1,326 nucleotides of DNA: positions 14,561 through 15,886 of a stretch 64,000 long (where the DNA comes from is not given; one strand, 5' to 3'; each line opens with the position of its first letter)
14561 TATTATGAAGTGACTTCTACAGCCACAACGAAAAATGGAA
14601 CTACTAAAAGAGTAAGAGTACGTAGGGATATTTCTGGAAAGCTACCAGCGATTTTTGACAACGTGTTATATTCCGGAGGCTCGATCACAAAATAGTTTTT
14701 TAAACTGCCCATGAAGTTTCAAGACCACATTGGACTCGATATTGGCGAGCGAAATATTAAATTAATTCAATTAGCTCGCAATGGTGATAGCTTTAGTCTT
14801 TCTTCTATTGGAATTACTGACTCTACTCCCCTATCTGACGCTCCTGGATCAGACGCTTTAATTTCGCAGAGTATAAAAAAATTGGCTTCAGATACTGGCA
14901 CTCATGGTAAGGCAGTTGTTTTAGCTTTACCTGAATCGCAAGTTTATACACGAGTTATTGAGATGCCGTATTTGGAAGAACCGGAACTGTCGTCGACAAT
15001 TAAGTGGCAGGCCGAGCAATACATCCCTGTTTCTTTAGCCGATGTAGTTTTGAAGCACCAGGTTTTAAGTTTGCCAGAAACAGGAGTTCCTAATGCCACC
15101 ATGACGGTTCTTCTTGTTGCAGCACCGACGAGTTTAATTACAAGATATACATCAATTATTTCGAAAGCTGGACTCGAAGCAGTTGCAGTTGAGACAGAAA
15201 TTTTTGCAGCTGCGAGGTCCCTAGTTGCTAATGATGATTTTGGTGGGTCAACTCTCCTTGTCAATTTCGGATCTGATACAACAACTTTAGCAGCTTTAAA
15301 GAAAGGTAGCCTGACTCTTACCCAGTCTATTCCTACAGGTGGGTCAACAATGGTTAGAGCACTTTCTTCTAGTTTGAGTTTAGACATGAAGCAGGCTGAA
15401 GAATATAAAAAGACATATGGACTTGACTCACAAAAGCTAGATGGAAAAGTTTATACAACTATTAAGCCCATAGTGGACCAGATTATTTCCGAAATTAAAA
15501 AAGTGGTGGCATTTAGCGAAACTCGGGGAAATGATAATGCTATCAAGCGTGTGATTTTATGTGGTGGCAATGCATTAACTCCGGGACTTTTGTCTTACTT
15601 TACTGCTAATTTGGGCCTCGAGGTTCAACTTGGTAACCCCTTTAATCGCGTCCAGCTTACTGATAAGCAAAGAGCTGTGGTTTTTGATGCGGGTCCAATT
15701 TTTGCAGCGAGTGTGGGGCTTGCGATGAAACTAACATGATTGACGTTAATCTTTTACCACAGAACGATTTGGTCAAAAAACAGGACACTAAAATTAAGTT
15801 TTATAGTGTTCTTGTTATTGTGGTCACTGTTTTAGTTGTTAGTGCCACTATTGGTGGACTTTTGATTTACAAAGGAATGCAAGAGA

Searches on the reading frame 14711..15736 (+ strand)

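Call 103: search_protein_families(library=pfam, proteins=[window:14711-15736:+], max_evalue=0.0001)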
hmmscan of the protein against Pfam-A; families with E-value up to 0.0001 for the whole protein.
window:14711-15736:+ (342 aa): 4 families
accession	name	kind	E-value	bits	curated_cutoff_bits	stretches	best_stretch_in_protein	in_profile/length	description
PF11104.14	PilM_2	-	6.6e-44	150.7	27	1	8-340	1-338/340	Type IV pilus assembly protein PilM;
PF14450.12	FtsA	-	2.6e-13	50.9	31.8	1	183-322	2-114/127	Cell division protein FtsA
PF06723.19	MreB_Mbl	-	1.1e-07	31.4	27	0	148-217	114-183/327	MreB/Mbl protein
PF25216.1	Volactin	-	1.4e-06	28.4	35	1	147-319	137-308/321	Volactin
